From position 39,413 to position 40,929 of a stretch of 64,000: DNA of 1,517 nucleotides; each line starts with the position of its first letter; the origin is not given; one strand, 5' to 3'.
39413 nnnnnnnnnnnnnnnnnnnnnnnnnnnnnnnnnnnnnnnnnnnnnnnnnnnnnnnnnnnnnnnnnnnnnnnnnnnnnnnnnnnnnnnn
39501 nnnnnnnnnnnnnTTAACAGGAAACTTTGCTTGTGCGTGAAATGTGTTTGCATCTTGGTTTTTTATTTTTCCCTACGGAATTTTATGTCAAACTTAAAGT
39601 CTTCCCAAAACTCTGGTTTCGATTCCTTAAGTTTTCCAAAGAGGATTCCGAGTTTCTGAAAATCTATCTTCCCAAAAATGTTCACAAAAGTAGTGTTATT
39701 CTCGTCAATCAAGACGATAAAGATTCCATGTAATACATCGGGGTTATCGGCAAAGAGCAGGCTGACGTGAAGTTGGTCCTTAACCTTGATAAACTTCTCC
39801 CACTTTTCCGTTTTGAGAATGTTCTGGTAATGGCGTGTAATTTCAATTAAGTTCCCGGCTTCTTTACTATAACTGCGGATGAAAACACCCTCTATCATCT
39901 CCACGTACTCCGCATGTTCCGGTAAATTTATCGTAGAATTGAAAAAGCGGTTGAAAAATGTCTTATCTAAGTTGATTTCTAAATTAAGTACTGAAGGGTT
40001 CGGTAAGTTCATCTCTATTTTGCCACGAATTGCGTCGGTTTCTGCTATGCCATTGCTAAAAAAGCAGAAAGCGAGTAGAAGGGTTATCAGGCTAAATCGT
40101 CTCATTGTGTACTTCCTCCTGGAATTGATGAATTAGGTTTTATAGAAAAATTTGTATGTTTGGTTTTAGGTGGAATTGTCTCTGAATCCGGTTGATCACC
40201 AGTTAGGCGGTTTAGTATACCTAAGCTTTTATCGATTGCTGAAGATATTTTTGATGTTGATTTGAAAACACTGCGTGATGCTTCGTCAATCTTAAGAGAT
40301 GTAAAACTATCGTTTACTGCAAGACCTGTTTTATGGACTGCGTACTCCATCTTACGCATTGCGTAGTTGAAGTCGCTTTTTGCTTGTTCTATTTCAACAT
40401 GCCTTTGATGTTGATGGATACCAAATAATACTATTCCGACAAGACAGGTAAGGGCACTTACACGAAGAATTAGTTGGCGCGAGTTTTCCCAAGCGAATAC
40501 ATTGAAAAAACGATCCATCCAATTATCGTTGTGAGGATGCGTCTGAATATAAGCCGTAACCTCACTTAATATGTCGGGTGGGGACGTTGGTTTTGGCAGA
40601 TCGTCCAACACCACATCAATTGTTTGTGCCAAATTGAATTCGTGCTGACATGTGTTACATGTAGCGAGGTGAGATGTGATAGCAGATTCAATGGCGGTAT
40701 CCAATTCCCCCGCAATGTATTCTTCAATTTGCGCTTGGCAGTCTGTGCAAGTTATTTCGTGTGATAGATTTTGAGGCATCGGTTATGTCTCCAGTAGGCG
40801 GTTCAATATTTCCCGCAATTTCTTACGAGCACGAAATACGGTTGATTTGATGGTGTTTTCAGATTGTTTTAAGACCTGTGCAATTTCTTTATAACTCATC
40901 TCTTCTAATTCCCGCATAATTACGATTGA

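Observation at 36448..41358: ECF sigma / anti-sigma cluster with a DUF4252 domain present both stand-alone and fused to the N-terminus of an 835-aa outer-membrane barrel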

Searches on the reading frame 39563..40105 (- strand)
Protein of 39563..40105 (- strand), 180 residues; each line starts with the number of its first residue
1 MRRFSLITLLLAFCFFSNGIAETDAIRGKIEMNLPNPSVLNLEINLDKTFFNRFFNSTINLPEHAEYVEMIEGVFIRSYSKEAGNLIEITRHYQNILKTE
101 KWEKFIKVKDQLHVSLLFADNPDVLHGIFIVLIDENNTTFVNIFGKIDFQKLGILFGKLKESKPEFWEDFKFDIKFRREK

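Call 3: search_protein_families(library=pfam, proteins=[window:39563-40105:-], max_evalue=1)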
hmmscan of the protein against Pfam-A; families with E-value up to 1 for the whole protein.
window:39563-40105:- (180 aa): 2 families
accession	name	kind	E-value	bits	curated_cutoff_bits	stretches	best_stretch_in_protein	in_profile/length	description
PF14060.11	DUF4252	-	2.2e-08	34.7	23.9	1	43-153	9-123/125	Domain of unknown function (DUF4252)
PF14177.11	YkyB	-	0.044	14.7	28.4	1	96-161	27-91/116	YkyB-like protein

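Call 5: search_protein_families(library=ncbifam, proteins=[window:39563-40105:-], max_evalue=0.1)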
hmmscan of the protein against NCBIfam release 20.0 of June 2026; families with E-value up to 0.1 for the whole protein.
window:39563-40105:- (180 aa): 1 family
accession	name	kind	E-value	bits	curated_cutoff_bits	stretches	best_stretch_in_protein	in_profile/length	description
NF058626.1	GFO_1090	equivalog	0.073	12.7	150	0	62-160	55-163/177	GFO_1090 family protein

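Call 10: search_solved_structures(query=window:39563-40105:-, max_evalue=10)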
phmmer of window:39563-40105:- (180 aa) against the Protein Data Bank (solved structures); distinct sequences matched with E-value up to 10: 2.
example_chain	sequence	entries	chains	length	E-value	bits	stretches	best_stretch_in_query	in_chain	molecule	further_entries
7rwz_A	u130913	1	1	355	0.31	14.1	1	91-176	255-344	Cos capsid morphogenesis protein (Ccm)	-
7suk_LV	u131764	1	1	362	1.2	12.1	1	65-153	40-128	Ribosome biogenesis protein ENP2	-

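Call 32: find_homologous_proteins(query=window:39563-40105:-)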
Query window:39563-40105:- (180 aa): 67 proteins with E <= 0.001 among 120 candidates.
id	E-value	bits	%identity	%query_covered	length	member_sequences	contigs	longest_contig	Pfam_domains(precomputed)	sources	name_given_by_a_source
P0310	1.4e-101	356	91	100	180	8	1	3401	PF14060.12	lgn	-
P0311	3.0e-84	299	76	100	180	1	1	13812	PF14060.12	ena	-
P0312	1.8e-83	297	76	100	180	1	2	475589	PF14060.12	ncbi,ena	-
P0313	1.1e-80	288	73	100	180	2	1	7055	PF14060.12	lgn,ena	-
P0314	3.8e-77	276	71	100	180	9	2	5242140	PF14060.12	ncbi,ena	-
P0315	3.9e-77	276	72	98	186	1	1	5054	PF14060.12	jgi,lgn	jgi:hypothetical protein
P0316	5.5e-77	276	69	100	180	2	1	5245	PF14060.12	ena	-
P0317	1.8e-75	271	71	100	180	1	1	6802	PF14060.12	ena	-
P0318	3.3e-75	270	67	100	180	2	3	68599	PF14060.12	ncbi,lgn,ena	-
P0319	5.4e-75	269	69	100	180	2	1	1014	PF14060.12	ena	-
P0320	6.5e-75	269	71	100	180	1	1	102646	PF14060.12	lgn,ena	-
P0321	1.4e-74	268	69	100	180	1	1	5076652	PF14060.12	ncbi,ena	-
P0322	6.4e-74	266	70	99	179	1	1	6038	PF14060.12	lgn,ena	-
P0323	2.1e-73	264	71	97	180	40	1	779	PF14060.12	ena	-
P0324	3.1e-73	263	68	99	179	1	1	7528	PF14060.12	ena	-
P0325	5.9e-73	262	67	98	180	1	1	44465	PF14060.12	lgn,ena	-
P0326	2.0e-72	261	66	98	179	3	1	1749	PF14060.12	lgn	-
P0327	5.5e-72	259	68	100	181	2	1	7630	PF14060.12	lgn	-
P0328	5.7e-72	259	68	99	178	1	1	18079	PF14060.12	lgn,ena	-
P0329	6.7e-72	259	65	100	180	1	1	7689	PF14060.12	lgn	-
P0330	7.3e-72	259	65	98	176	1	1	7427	PF14060.12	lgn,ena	-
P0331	2.3e-71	257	66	98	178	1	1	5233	PF14060.12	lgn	-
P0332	2.3e-71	257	65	100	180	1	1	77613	PF14060.12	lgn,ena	-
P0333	7.5e-71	256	64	100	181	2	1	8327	PF14060.12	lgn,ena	-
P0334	1.5e-69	251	67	95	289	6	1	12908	PF18962.8,PF14060.12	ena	-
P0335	1.7e-69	251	65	98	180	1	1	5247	PF14060.12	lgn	-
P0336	1.7e-69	251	61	100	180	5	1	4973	PF14060.12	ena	-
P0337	1.8e-69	251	64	98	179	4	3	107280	PF14060.12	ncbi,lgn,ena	-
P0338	4.9e-69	250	64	100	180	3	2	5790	PF14060.12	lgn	-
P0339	7.4e-69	249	72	88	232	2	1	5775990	PF14060.12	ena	-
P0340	8.9e-69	249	62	100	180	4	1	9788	PF14060.12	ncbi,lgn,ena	-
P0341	1.0e-68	249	63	99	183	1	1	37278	PF14060.12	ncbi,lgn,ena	-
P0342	1.4e-68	248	62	100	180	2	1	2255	PF14060.12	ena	-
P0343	2.1e-67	244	61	100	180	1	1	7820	PF14060.12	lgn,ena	-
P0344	2.7e-67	244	62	100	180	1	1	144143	PF14060.12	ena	-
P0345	3.2e-67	244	63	100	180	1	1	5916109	PF14060.12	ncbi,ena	-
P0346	4.9e-67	243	63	98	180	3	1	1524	PF14060.12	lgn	-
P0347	5.4e-67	243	61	100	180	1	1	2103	PF14060.12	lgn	-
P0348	7.4e-67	243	61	100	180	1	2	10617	PF14060.12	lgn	-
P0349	9.3e-67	242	62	100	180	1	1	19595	PF14060.12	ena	-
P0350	1.4e-66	242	63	100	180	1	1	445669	PF14060.12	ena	-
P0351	2.6e-65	238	59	88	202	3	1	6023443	PF14060.12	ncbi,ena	-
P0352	5.5e-64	233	58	100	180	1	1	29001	PF14060.12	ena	-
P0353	6.5e-64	233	61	98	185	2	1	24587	PF14060.12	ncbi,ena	-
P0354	8.0e-64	233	58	100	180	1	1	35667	PF14060.12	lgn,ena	-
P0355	2.3e-63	231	61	98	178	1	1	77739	PF14060.12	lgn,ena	-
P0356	3.1e-63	231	58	98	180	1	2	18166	PF14060.12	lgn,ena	-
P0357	4.6e-62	227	67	92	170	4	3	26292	PF14060.12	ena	-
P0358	7.2e-62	226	57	100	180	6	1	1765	PF14060.12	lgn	-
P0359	8.8e-62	226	95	62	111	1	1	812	PF14060.12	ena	-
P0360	1.1e-61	226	57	100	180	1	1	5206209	PF14060.12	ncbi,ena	-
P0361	1.1e-61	226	55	100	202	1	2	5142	PF14060.12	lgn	-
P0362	1.5e-61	225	57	100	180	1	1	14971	PF14060.12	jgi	-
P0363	1.2e-60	222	59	98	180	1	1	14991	PF14060.12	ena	-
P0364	4.7e-60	220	59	98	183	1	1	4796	PF14060.12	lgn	-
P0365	1.7e-59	219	64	90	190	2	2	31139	PF14060.12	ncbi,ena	-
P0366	2.5e-57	212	57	100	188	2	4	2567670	PF14060.12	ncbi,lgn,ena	-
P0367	3.1e-56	208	53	98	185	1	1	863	PF14060.12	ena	-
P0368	8.5e-56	207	64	83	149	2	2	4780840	PF14060.12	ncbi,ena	-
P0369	7.6e-54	200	55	94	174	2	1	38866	PF14060.12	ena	-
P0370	6.4e-52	194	60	83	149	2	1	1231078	PF14060.12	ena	-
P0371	2.1e-40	156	59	68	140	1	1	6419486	PF14060.12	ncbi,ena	-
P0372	2.7e-38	150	44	88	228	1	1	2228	PF14060.12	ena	-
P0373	7.7e-38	148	62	62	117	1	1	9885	PF14060.12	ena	-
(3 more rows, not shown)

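Call 47: find_homologous_proteins(query=A2, max_evalue=0.001)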
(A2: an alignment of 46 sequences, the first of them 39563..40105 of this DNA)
Query A2 (46 sequences) (180 aa, profile of the alignment): 84 proteins with E <= 0.001 among 5161 candidates.
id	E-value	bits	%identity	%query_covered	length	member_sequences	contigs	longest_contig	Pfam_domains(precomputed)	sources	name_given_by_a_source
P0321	7.1e-68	246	69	100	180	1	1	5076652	PF14060.12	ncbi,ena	-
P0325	1.6e-67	245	67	98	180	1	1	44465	PF14060.12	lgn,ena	-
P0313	3.3e-67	244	73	100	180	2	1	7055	PF14060.12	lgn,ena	-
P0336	3.8e-67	243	61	100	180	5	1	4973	PF14060.12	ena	-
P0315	6.6e-67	243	72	98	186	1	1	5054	PF14060.12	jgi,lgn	jgi:hypothetical protein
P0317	7.2e-67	242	71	100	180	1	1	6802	PF14060.12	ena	-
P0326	8.8e-67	242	66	98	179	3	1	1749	PF14060.12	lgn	-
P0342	9.0e-67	242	62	100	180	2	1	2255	PF14060.12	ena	-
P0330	1.1e-66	242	65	98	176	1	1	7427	PF14060.12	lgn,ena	-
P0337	1.8e-66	241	64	98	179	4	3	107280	PF14060.12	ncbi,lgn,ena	-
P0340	2.1e-66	241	62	100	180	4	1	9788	PF14060.12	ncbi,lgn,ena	-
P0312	2.9e-66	240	76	100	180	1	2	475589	PF14060.12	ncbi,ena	-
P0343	4.1e-66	240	61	100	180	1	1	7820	PF14060.12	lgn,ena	-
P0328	5.0e-66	240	68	99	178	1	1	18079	PF14060.12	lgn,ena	-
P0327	5.1e-66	240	68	100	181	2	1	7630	PF14060.12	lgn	-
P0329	6.3e-66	239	65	100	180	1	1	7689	PF14060.12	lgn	-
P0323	6.6e-66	239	71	97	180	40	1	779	PF14060.12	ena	-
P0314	1.6e-65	238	71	100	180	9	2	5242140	PF14060.12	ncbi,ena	-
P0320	2.0e-65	238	71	100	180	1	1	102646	PF14060.12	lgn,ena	-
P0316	3.5e-65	237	69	100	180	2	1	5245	PF14060.12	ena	-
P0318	4.8e-65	237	67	100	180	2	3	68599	PF14060.12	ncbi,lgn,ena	-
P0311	5.6e-65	236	76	100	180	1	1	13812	PF14060.12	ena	-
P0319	1.1e-64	235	69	100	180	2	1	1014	PF14060.12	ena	-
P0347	1.2e-64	235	61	100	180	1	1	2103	PF14060.12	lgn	-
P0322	2.0e-64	234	70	99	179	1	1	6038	PF14060.12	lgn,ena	-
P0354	2.3e-64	234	58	100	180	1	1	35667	PF14060.12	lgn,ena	-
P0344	5.0e-64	233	62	100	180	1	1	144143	PF14060.12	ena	-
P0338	6.0e-64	233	64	100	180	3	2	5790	PF14060.12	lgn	-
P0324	6.1e-64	233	68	99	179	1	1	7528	PF14060.12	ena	-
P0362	7.6e-64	233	57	100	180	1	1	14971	PF14060.12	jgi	-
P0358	1.7e-63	231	57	100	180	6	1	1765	PF14060.12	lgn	-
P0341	3.2e-63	231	63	99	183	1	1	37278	PF14060.12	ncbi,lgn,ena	-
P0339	3.4e-63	230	72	88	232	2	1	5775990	PF14060.12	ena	-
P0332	5.7e-63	230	65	100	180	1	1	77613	PF14060.12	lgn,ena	-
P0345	6.9e-63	229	63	100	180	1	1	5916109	PF14060.12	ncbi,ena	-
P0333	6.9e-63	229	64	100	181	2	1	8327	PF14060.12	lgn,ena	-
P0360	1.0e-62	229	57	100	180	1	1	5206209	PF14060.12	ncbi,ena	-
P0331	1.1e-62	229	66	98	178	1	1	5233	PF14060.12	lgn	-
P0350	1.4e-62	229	63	100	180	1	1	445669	PF14060.12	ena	-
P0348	2.6e-62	228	61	100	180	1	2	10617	PF14060.12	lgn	-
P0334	4.9e-62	227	67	95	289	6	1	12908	PF18962.8,PF14060.12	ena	-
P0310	5.8e-62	226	91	100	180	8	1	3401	PF14060.12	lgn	-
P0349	6.2e-62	226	62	100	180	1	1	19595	PF14060.12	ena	-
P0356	7.1e-62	226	58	98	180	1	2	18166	PF14060.12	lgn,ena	-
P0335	7.9e-62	226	65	98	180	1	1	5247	PF14060.12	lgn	-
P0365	1.3e-61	225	64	90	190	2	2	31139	PF14060.12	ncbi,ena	-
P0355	2.2e-61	225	61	98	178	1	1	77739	PF14060.12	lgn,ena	-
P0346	5.7e-61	223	63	98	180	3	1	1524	PF14060.12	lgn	-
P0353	1.1e-60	222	61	98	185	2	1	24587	PF14060.12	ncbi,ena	-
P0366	3.3e-59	217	57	100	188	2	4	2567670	PF14060.12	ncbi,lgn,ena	-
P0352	5.5e-59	217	58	100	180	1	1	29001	PF14060.12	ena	-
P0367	1.3e-58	216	53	98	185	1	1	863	PF14060.12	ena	-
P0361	4.1e-58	214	55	100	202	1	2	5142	PF14060.12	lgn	-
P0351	5.5e-58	213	59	88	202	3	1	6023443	PF14060.12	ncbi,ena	-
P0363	1.3e-56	209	59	98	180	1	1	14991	PF14060.12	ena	-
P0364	1.7e-55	205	59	98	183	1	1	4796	PF14060.12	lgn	-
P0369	2.2e-55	205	55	94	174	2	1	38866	PF14060.12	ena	-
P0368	2.3e-52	195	64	83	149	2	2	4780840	PF14060.12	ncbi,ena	-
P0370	9.0e-51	190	60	83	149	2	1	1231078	PF14060.12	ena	-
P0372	1.3e-50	190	44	88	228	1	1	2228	PF14060.12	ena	-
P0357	3.9e-50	188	67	92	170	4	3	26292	PF14060.12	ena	-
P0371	3.3e-43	165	59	68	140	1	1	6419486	PF14060.12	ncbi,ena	-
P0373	9.7e-38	148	62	62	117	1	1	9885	PF14060.12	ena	-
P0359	1.1e-34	138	95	62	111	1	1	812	PF14060.12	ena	-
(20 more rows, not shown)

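Call 56: predict_structure(alignment_id=A3)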
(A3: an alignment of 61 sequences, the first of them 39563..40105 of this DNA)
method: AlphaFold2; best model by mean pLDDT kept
length: 180 residues; sequences in the alignment: 61
mean_pLDDT: 69.2   pTM: 0.69
mean pLDDT of the five models: 69.2, 67.5, 66.7, 62.2, 59.5
residues with pLDDT >= 90: 14; 70-90: 91; 50-70: 36; < 50: 39
segments of 3 or more residues with pLDDT < 50: 1-24, 167-180
pLDDT, mean of each block of 10 residues (from residue 1): 39 33 59 68 76 64 68 86 81 88 80 86 86 88 87 70 51 34
secondary structure, 60 per line:
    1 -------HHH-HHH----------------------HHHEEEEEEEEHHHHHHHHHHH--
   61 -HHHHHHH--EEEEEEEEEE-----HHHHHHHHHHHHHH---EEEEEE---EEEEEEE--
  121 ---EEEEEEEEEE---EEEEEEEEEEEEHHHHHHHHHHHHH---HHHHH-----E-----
elements in order: E40-47 H48-58 H62-68 E71-80 H86-99 E103-108 E112-118 E124-133 E137-148 H149-161 H165-169

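Call 65: fold_search(model_id=the predicted structure, library=pdb)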
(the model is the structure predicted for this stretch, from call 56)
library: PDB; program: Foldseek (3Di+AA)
matches with E <= 10: 1212; with E <= 0.001: 0
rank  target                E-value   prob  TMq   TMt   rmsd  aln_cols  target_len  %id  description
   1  6xrf_H                2.7e-02  0.72  0.31  0.37  13.9       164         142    7  EagT6 Tse6 NT complex (released 2020-12-30)
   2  6e8a_A                3.4e-02  0.93  0.27  0.32   6.2       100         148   10  Crystal structure of DcrB from Salmonella enterica at 1.92 Angstroms resolution (released 2018-10-31)
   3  1tu1_A                4.7e-02  0.66  0.27  0.32   7.1       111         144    6  Crystal Structure of Protein of Unknown Function PA94 from Pseudomonas aeruginosa, Putative Regulator (released 2004-08-03)
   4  2lnj_MODEL_1_A        8.3e-02  0.44  0.28  0.30   9.9       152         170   11  Solution Structure of Cyanobacterial PsbP (CyanoP) from Synechocystis sp. PCC 6803 (released 2012-06-06)
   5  3cnw_B                8.7e-02  0.15  0.17  0.20  14.5       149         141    7  Three-dimensional structure of the protein XoxI (Q81AY6) from Bacillus cereus. Northeast Structural Genomics Consortiu (released 2008-04-08)
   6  5jql_I                8.7e-02  0.04  0.10  0.11  21.3       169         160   10  Crystal Structure of Phosphatidic acid Transporter Ups1/Mdm35 Void of Bound Phospholipid from Saccharomyces Cerevisiae (released 2017-07-12)
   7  4tvy_B                9.2e-02  0.77  0.22  0.15   5.6        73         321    8  Apo resorufin ligase (released 2014-10-22)
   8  6e8a_B                9.2e-02  0.75  0.26  0.31   6.5       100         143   10  Crystal structure of DcrB from Salmonella enterica at 1.92 Angstroms resolution (released 2018-10-31)
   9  7po4_f                1.1e-01  0.14  0.15  0.17  19.5       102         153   16  Assembly intermediate of human mitochondrial ribosome large subunit (largely unfolded rRNA with MALSU1, L0R8F8 and ACP (released 2022-06-15)
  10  4tvy_A                1.2e-01  0.63  0.22  0.14   5.8        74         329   11  Apo resorufin ligase (released 2014-10-22)
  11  3vqx_D                1.3e-01  0.69  0.26  0.20   5.1        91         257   10  Crystal structure of the catalytic domain of pyrrolysyl-tRNA synthetase in triclinic crystal form (released 2013-01-02)
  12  3rgl_B                1.4e-01  0.47  0.22  0.16   6.1        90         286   10  The crystal structure of glycyl-tRNA synthetase subunit alpha from Campylobacter jejuni subsp. jejuni NCTC in complex  (released 2011-06-08)
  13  9nlt_B                1.4e-01  0.72  0.28  0.42   9.3       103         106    9  Crystal Structure of Flpp3-minibinder687 Complex (released 2025-10-22)
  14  3uid_A                1.6e-01  0.77  0.25  0.28   7.9       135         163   12  Crystal Structure of Protein Ms6760 from Mycobacterium smegmatis (released 2011-11-23)
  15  3rf1_B                1.6e-01  0.41  0.22  0.16   6.3        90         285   11  The crystal structure of glycyl-tRNA synthetase subunit alpha from Campylobacter jejuni subsp. jejuni NCTC 11168 (released 2011-04-20)
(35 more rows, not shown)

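Call 76: search_protein_families(library=pfam, proteins=[P0334], max_evalue=0.01)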
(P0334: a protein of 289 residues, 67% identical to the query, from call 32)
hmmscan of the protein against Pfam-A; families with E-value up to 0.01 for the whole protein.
P0334 (289 aa): 4 families
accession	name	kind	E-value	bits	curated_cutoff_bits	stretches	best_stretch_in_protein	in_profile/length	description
PF14060.11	DUF4252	-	5.9e-11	43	23.9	1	45-156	9-124/125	Domain of unknown function (DUF4252)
PF18962.6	Por_Secre_tail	-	7.2e-05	23.4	27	0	193-221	2-30/75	Secretion system C-terminal sorting domain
PF13860.13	FlgD_ig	-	0.00015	22.1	27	1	202-272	11-75/79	FlgD Ig-like domain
PF23916.1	TIM-barrel_EndoS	-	0.00026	21.2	27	0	62-103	151-192/238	Endo-beta-N-acetylglucosaminidase EndoS TIM-barrel domain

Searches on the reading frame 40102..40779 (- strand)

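Call 3: search_protein_families(library=pfam, proteins=[window:40102-40779:-], max_evalue=1)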
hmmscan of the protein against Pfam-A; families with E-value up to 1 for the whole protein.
window:40102-40779:- (225 aa): 6 families
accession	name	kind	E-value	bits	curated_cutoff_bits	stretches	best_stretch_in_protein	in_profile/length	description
PF13490.11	zf-HC2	-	8.1e-06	26.3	22.2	1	11-45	1-35/35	Putative zinc-finger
PF20120.5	DUF6510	-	0.028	14.7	26.4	1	22-53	10-41/86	Family of unknown function (DUF6510)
PF14768.12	RPA_interact_C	-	0.11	13.5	25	1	6-53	14-62/80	Replication protein A interacting C-terminal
PF09723.15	Zn_ribbon_8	-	0.16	12.5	34.4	0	41-54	8-21/41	Zinc ribbon domain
PF12170.13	DNA_pol3_tau_5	-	0.19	12.3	28.8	1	74-159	10-96/142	DNA polymerase III tau subunit V interacting with alpha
PF13717.11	Zn_ribbon_4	-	0.43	11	30.3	0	40-49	4-13/36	zinc-ribbon domain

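Call 5: search_protein_families(library=ncbifam, proteins=[window:40102-40779:-], max_evalue=0.1)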
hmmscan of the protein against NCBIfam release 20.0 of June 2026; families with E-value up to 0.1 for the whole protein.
window:40102-40779:- (225 aa): 6 families
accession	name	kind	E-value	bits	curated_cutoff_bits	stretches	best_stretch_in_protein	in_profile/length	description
NF052375.1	antisigma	equivalog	2.1e-07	31.2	100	1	19-139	3-119/217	anti-sigma factor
TIGR03988.1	antisig_RsrA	equivalog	1.1e-06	28.6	62.5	1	11-63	2-54/77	mycothiol system anti-sigma-R factor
TIGR02451.1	anti_sig_ChrR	subfamily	7.3e-05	22.7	124.5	1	17-85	7-76/216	ChrR family anti-sigma-E factor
NF052368.1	antisigmaE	subfamily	0.02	14.7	50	1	10-45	3-38/48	anti-sigma factor family protein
NF041197.2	CxxC_Se_CxxC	equivalog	0.043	14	40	0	40-55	20-35/53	dual CXXC motif small (seleno)protein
NF047912.1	ECs_2282_CxxC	subfamily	0.07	13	37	0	8-51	2-40/60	ECs_2282 family putative zinc-binding protein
